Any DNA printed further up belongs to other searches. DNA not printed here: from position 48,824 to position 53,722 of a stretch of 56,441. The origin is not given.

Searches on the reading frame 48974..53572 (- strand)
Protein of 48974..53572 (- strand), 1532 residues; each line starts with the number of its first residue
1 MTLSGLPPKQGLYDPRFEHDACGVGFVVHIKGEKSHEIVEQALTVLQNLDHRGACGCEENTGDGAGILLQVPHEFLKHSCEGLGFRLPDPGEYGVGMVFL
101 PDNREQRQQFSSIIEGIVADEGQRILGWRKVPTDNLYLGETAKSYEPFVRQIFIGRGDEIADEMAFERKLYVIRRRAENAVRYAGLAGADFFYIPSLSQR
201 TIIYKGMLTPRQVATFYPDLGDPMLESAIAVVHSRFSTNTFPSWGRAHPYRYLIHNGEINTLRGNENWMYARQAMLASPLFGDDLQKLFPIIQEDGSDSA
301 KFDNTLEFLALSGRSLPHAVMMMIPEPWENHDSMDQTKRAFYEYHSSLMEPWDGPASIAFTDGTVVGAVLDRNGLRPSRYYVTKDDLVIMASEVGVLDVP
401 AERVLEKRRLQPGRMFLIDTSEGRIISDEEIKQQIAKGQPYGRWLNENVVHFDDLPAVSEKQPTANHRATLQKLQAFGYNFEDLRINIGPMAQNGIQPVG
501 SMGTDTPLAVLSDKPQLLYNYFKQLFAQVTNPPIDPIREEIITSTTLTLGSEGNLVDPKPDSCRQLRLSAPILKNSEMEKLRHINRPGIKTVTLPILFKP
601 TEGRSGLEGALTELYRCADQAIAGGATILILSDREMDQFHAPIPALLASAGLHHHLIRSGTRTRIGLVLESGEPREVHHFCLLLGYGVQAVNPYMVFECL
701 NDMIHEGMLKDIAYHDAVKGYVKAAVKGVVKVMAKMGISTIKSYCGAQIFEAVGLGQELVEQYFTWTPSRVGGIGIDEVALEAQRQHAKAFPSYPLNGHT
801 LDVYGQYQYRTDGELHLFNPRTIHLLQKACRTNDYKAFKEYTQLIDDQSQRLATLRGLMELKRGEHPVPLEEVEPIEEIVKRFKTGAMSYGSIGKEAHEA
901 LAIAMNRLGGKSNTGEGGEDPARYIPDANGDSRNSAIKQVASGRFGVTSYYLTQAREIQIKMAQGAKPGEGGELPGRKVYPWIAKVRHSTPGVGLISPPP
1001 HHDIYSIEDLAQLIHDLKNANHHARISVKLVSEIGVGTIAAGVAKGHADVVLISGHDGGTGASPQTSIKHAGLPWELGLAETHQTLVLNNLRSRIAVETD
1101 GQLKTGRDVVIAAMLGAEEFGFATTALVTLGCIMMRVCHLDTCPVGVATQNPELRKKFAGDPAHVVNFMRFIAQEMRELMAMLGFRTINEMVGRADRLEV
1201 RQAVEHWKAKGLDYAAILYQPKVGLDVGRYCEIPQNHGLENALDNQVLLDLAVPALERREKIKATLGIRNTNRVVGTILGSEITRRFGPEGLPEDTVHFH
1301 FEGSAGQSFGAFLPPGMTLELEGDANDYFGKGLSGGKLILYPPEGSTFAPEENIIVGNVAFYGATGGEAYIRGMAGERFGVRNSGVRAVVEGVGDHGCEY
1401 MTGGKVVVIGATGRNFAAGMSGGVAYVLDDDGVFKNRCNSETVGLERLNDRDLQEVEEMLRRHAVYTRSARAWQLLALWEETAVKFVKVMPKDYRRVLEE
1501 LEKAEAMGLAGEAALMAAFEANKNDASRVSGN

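Call 84: search_protein_families(library=pfam, proteins=[window:48974-53572:-], max_evalue=0.00001)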
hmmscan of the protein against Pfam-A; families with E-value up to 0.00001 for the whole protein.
window:48974-53572:- (1532 aa): 4 families
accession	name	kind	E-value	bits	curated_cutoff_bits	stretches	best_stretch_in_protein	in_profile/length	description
PF00310.26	GATase_2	-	2.3e-194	646.4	19.9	1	22-444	1-420/420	Glutamine amidotransferases class-II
PF01645.23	Glu_synthase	-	3.1e-155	517.3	20.4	1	818-1185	3-368/369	Conserved region in glutamate synthase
PF04898.20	Glu_syn_central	-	1.7e-113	379.1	22.8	1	473-755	2-276/277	Glutamate synthase central domain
PF01493.24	GXGXG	-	2.3e-86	288.6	32.5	1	1268-1454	3-189/190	GXGXG motif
